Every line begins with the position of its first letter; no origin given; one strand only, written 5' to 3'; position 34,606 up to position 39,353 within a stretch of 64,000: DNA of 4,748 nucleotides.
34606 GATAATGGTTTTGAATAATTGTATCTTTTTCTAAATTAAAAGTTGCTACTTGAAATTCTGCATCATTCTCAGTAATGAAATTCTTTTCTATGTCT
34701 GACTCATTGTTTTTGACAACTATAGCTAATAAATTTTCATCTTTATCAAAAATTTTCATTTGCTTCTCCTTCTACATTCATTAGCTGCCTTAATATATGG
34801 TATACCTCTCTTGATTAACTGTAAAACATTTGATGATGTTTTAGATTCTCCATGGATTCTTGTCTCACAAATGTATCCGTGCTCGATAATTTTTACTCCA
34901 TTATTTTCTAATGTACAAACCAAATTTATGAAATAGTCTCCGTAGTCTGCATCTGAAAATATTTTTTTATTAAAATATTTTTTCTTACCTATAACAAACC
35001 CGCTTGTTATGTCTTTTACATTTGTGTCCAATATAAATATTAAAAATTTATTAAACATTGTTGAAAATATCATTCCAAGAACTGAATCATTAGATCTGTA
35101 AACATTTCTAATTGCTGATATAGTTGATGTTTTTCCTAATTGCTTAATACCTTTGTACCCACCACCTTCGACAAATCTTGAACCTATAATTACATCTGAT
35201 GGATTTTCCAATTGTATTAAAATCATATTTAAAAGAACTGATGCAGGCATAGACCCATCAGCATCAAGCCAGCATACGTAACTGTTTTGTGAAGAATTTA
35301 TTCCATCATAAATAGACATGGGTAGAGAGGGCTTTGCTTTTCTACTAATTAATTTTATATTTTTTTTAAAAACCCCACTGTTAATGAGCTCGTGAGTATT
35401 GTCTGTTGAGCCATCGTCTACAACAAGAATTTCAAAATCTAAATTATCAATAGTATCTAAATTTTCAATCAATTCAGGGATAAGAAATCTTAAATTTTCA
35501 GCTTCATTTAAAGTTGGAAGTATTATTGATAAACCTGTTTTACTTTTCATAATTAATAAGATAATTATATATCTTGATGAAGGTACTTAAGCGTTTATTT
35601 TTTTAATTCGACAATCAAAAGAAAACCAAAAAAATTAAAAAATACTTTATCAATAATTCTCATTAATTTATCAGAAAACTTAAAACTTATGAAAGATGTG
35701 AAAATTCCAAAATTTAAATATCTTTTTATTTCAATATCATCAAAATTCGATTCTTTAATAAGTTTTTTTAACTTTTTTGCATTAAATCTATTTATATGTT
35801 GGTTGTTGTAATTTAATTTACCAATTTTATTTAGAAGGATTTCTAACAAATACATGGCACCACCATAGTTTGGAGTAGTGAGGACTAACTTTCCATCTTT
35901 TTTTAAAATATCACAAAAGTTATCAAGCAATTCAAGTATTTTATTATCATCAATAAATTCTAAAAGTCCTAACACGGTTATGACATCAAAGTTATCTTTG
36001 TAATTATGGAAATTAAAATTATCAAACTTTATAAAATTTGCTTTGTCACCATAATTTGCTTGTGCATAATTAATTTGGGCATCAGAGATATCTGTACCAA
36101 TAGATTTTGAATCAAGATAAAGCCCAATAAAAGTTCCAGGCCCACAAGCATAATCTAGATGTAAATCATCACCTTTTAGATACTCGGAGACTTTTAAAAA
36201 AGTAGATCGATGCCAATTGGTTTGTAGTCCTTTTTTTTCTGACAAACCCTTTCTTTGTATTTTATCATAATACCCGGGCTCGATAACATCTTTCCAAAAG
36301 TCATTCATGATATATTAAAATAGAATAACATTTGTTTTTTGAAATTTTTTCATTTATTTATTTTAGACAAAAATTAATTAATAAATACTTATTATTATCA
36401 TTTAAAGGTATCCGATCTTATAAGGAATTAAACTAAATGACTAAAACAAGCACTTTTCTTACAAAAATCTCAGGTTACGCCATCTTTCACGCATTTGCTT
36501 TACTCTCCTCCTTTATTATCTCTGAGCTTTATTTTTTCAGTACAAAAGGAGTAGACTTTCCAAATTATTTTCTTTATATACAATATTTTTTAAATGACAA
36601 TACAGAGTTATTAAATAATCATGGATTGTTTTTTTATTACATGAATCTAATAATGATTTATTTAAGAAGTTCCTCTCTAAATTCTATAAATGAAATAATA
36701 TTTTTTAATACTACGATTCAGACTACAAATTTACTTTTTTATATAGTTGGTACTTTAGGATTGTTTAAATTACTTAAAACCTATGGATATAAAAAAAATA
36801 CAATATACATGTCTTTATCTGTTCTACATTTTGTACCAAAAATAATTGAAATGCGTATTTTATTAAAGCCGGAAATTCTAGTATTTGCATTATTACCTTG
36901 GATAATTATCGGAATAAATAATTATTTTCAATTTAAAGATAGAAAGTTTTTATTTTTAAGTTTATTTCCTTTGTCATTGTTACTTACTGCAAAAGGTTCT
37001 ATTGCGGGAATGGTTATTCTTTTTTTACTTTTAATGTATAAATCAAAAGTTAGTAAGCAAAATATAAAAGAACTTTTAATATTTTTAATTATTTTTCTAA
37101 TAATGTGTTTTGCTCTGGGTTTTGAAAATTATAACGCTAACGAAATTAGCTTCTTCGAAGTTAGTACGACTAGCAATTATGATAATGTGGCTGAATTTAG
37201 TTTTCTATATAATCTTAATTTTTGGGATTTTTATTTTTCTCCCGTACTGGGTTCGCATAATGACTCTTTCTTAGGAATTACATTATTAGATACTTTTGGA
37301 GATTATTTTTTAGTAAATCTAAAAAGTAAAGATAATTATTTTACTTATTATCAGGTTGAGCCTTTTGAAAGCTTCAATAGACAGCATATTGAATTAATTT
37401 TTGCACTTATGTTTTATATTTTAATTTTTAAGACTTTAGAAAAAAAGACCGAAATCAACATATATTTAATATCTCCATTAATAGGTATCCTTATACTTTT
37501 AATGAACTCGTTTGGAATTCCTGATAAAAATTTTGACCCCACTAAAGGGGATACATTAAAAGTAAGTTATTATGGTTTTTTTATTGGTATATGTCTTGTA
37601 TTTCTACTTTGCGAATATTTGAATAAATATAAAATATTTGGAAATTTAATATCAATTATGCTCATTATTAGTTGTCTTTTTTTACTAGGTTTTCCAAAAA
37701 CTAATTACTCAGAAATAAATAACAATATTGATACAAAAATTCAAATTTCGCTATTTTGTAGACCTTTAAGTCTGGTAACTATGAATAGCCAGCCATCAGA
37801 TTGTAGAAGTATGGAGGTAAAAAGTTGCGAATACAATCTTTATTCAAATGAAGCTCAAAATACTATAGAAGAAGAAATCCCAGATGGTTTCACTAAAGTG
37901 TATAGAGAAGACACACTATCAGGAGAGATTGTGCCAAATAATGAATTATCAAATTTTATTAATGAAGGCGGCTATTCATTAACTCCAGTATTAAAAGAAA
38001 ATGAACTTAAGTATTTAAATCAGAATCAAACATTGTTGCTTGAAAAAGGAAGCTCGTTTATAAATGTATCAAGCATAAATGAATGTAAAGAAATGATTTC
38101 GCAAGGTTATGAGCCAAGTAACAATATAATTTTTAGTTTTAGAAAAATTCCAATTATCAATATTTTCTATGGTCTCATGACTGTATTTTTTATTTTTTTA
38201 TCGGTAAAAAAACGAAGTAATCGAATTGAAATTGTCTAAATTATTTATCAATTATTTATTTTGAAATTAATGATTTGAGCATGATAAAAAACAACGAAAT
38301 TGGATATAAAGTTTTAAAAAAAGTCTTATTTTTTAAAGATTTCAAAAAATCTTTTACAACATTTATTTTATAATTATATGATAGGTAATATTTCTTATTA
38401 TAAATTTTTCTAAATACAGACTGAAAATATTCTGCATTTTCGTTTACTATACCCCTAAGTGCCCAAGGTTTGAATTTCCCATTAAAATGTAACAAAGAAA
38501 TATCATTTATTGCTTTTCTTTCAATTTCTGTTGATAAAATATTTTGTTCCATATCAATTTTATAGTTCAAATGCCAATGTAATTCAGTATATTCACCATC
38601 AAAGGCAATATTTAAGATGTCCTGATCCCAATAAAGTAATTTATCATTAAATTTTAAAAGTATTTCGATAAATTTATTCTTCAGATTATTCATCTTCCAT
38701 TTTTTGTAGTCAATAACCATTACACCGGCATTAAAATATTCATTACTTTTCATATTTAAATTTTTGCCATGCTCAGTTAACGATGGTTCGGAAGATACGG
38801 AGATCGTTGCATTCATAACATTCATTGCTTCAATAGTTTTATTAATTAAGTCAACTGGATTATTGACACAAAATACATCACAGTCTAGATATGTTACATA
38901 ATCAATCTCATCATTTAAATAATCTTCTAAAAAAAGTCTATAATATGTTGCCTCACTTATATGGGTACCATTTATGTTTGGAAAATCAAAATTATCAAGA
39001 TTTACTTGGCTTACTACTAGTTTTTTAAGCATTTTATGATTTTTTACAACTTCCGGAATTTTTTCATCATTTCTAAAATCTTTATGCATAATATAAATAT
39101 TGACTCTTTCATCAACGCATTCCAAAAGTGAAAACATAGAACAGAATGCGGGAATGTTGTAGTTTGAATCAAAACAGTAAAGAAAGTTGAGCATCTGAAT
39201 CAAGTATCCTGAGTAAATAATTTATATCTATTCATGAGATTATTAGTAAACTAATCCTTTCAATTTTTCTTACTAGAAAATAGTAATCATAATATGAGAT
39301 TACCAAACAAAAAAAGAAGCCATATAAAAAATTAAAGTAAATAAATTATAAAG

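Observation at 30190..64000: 34-kb glycan island built around nine large polytopic (GT-C-like) proteins and three polyprenyl-phosphate sugar synthases, with no recognisable Wzx/Wzy/ABC export or initiating transferase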

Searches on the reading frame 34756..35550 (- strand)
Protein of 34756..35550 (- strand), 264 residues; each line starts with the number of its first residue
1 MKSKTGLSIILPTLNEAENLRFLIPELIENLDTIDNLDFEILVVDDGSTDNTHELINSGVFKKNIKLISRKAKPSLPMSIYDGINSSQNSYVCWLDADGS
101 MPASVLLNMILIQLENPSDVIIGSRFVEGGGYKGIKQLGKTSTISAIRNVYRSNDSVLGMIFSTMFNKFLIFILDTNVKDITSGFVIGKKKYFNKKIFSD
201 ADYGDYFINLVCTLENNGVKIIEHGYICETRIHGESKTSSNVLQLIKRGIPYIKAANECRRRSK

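Call 6: search_protein_families(library=pfam, proteins=[window:34756-35550:-], max_evalue=0.01)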
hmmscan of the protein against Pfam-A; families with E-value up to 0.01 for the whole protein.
window:34756-35550:- (264 aa): 1 family
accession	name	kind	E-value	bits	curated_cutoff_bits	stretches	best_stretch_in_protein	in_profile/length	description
PF00535.33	Glycos_transf_2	-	4.7e-22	79.1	23.3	1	8-194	1-165/168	Glycosyl transferase family 2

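Call 27: search_protein_families(library=ncbifam, proteins=[window:34756-35550:-], max_evalue=0.001)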
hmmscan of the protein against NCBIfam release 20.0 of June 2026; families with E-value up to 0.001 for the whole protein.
window:34756-35550:- (264 aa): 15 families
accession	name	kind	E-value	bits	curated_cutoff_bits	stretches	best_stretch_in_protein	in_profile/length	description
NF041875.1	EPS_EpsD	equivalog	5.7e-11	42.4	370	1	7-123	1-114/325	exopolysaccharide biosynthesis glycosyltransferase EpsD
NF047588.1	GlcsyltransPgfSStrep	equivalog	1.1e-10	41.2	500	1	7-129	3-125/308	glycosyltransferase PgfS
TIGR04283.1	glyco_like_mftF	equivalog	1.4e-10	41.1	182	1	7-106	1-90/221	TIGR04283 family arsenosugar biosynthesis glycosyltransferase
TIGR03937.1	PgaC_IcaA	equivalog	1.5e-10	40.7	422.3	1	4-117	44-154/407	poly-beta-1,6-N-acetyl-D-glucosamine synthase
NF007482.0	PRK10073.1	equivalog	6.4e-09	35.3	423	1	1-120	2-117/334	glycosyltransferase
TIGR04182.1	glyco_TIGR04182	equivalog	3.4e-08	33.2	325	1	8-141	3-127/293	S-layer glycoprotein N-glycosyltransferase AglJ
NF038302.1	EPS_HpsE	equivalog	3e-07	29.7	300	1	7-101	3-99/307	hormogonium polysaccharide biosynthesis glycosyltransferase HpsE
NF010496.0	PRK13915.1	equivalog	6.8e-07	28.6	262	1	2-111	28-139/307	glucosyl-3-phosphoglycerate synthase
TIGR04009.1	wcaE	equivalog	2.3e-06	27.1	369.2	1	29-137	24-131/248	colanic acid biosynthesis glycosyltransferase WcaE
NF007986.1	PRK10714.1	equivalog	2.8e-06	26.6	529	1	7-104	8-106/316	undecaprenyl-phosphate 4-deoxy-4-formamido-L-arabinose transferase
NF047683.1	TeichurnBiosyTuaG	equivalog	6.4e-06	26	400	1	3-100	4-98/252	teichuronic acid biosynthesis protein TuaG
NF058614.1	PPMAGASynPpgS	equivalog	2.4e-05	23.9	370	1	9-129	4-117/226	polyprenyl-phospho-N-acetylgalactosaminyl synthase PpgS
NF050050.1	ProtGlycPglI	equivalog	2.9e-05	23.6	500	1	6-127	3-121/306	GalNAc(5)-diNAcBac-PP-undecaprenol beta-1,3-glucosyltransferase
TIGR03965.1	mycofact_glyco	equivalog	8.9e-05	21.5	280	1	6-127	75-192/467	mycofactocin biosynthesis glycosyltransferase MftF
NF045692.1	OglycostaseCruG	equivalog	0.00035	19.6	600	1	7-109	43-148/386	2'-O-glycosyltransferase CruG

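Call 58: search_solved_structures(query=window:34756-35550:-, max_evalue=0.001)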
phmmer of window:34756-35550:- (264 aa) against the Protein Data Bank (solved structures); distinct sequences matched with E-value up to 0.001: 14.
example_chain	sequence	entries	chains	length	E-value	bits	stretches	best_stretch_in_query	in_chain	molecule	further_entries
5mlz_A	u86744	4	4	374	1.4e-14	57.4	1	7-132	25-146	Dolichol monophosphate mannose synthase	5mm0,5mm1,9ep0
2z87_A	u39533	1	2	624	3.8e-11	46.2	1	6-161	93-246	Chondroitin synthase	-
2z86_A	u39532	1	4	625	3.8e-11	46.1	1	6-161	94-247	Chondroitin synthase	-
6h1j_A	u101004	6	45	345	8.3e-11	45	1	6-192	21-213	Probable ss-1,3-N-acetylglucosaminyltransferase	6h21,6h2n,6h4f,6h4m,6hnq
5eke_A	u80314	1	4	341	5e-08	35.9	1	6-125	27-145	Uncharacterized glycosyltransferase sll0501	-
5ekp_C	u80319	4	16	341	5.1e-08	35.9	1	6-125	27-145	Uncharacterized glycosyltransferase sll0501 | Glycosyltransferase sll0501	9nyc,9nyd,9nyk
9nye_A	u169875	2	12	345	5.2e-08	35.9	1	6-125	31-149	Glycosyltransferase sll0501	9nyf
6p61_A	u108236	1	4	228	1.8e-06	30.8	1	2-103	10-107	Glycosyltransferase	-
8bz8_A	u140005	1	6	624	1.1e-05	28.2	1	5-198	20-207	Glycosyltransferase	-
8bz4_A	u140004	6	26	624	1.1e-05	28.2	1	5-198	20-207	Glycosyltransferase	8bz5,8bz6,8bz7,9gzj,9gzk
5tze_C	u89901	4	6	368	2.5e-05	27.1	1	7-132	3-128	Glycosyl transferase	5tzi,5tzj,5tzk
5tz8_A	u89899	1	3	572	3.9e-05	26.5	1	7-132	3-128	Glycosyl transferase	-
3bcv_A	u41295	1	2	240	0.00019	24.2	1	8-120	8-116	Putative glycosyltransferase protein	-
9hwj_A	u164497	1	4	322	0.00021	24.1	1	7-107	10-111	Undecaprenyl-phosphate 4-deoxy-4-formamido-L-arabinose transferase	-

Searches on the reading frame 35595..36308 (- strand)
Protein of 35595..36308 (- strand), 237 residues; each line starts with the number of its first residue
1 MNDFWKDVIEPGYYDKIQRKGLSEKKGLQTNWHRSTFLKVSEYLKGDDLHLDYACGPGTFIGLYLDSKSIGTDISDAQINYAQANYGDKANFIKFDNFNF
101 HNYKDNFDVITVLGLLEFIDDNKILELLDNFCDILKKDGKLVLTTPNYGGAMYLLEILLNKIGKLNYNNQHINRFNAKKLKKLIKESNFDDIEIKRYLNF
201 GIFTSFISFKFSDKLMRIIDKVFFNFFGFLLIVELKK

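Call 6: search_protein_families(library=pfam, proteins=[window:35595-36308:-], max_evalue=0.01)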
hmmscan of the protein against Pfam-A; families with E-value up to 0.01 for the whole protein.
window:35595-36308:- (237 aa): 6 families
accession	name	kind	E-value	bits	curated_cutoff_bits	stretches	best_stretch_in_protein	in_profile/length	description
PF13489.12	Methyltransf_23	-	1e-17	64.8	27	1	38-193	14-163/164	Methyltransferase domain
PF13649.12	Methyltransf_25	-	5.3e-10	40.3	27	1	51-139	2-97/97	Methyltransferase domain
PF08242.18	Methyltransf_12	-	6.6e-09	36.8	30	1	51-141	1-98/98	Methyltransferase domain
PF08241.18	Methyltransf_11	-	9.4e-09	36.2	21.2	1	51-143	1-95/95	Methyltransferase domain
PF13847.12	Methyltransf_31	-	2e-08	34.5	27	1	50-169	7-129/145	Methyltransferase domain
PF02353.26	CMAS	-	0.00045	20.1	27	1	45-145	62-166/273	Mycolic acid cyclopropane synthetase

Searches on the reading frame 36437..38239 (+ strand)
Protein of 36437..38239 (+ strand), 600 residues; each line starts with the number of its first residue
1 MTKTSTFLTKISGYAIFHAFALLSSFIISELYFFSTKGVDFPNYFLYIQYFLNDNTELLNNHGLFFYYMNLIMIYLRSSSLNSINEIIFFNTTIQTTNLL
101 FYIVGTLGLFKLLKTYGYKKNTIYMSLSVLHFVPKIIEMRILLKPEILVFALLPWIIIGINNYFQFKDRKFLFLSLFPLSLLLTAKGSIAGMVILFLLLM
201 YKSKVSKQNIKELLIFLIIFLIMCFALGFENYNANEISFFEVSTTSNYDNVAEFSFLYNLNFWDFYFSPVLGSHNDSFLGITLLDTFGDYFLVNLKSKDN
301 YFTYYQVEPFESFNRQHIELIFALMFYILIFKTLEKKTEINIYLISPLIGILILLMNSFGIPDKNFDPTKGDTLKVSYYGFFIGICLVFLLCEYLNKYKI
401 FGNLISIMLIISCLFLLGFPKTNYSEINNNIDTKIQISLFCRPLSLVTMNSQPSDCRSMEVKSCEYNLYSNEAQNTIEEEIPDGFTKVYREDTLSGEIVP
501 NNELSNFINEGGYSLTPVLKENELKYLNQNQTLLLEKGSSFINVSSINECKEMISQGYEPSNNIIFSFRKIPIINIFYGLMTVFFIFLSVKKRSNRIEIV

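Call 3: search_protein_families(library=pfam, proteins=[window:36437-38239:+], max_evalue=0.1)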
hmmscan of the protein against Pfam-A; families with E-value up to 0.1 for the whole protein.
window:36437-38239:+ (600 aa): 0 families

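Call 8: search_protein_families(library=ncbifam, proteins=[window:36437-38239:+], max_evalue=1)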
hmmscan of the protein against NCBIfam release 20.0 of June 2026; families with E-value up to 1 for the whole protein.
window:36437-38239:+ (600 aa): 0 families

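Call 74: search_protein_families(library=pfam, alignment_id=A5, max_evalue=1)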
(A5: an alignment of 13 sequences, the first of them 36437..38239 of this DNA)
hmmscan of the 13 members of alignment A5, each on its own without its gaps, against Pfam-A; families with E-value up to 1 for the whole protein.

A. member 1, window:36437-38239:+ (600 aa): 0 families

B. families by the number of members that match (of 13 scanned): 7 families
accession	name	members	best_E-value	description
PF13231.12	PMT_2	3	7.1e-08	Dolichyl-phosphate-mannose-protein mannosyltransferase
PF04932.20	Wzy_C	2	1.3e-09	O-Antigen ligase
PF07695.17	7TMR-DISM_7TM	1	8.8e-05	7TM diverse intracellular signalling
PF14897.12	EpsG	1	0.0024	EpsG family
PF09594.16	GT87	1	0.041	Glycosyltransferase family 87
PF20780.2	TssR_M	1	0.053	TssR second domain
PF13567.11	DUF4131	1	0.069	Domain of unknown function (DUF4131)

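Call 88: search_solved_structures(query=A6, max_evalue=10, show_alignments=1)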
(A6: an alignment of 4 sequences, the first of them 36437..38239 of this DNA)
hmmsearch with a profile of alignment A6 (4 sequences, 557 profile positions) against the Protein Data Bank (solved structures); distinct sequences matched with E-value up to 10: 0.

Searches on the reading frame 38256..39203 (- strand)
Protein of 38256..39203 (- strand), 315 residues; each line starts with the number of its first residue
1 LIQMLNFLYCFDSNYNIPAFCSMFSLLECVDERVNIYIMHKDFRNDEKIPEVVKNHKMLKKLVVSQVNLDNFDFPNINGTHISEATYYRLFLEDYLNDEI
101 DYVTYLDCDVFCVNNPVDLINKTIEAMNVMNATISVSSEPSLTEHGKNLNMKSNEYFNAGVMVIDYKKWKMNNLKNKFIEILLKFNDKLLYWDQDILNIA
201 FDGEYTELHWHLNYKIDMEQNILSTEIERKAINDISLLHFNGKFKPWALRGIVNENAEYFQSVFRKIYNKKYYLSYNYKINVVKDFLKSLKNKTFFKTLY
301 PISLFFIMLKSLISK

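Call 6: search_protein_families(library=pfam, proteins=[window:38256-39203:-], max_evalue=0.01)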
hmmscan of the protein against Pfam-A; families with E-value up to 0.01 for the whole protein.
window:38256-39203:- (315 aa): 1 family
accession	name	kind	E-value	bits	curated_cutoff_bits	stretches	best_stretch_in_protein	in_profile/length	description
PF01501.26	Glyco_transf_8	-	6.6e-32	111.5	24.3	1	8-248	3-250/253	Glycosyl transferase family 8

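Call 27: search_protein_families(library=ncbifam, proteins=[window:38256-39203:-], max_evalue=0.001)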
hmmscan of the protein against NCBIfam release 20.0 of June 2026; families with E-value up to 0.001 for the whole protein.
window:38256-39203:- (315 aa): 1 family
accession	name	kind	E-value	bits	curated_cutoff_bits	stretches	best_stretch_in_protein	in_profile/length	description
NF011718.0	PRK15171.1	equivalog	6.6e-18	64.9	461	1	5-249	28-274/337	lipopolysaccharide 3-alpha-galactosyltransferase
